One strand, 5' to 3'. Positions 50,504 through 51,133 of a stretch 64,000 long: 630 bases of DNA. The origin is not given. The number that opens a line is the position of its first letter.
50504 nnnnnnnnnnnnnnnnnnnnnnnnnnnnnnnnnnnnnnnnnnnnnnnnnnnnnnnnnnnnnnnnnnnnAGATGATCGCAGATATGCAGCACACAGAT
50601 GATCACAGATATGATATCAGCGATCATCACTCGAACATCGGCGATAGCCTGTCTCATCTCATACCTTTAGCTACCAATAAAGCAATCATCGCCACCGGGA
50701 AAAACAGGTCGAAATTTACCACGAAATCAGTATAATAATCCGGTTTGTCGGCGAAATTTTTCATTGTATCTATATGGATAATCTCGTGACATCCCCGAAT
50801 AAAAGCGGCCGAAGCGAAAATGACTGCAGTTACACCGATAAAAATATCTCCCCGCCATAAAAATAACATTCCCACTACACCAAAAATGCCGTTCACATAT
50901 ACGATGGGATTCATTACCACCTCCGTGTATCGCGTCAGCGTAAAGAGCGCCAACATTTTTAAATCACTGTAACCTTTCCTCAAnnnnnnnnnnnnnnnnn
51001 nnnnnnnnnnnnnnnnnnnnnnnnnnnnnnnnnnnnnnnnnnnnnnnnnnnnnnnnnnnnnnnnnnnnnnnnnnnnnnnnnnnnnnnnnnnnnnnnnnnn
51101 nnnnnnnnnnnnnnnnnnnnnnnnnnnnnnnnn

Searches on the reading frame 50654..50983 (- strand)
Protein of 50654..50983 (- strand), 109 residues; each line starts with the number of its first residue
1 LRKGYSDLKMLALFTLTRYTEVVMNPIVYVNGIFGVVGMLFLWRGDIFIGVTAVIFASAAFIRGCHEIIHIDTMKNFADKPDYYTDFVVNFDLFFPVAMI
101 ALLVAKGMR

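Call 8: search_protein_families(library=pfam, proteins=[window:50654-50983:-], max_evalue=0.01)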
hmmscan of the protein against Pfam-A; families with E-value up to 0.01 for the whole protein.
window:50654-50983:- (109 aa): 1 family
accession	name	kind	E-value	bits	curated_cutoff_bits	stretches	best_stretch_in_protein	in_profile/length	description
PF20589.3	DUF6790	-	0.00012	22.4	27.1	1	34-106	83-152/158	Family of unknown function (DUF6790)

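Call 95: search_protein_families(library=pfam, proteins=[window:50654-50917:-], max_evalue=0.01)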
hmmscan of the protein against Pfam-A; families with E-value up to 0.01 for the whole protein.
window:50654-50917:- (87 aa): 1 family
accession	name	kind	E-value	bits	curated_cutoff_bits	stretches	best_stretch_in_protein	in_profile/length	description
PF20589.3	DUF6790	-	5.3e-05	23.6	27.1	1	12-84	83-152/158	Family of unknown function (DUF6790)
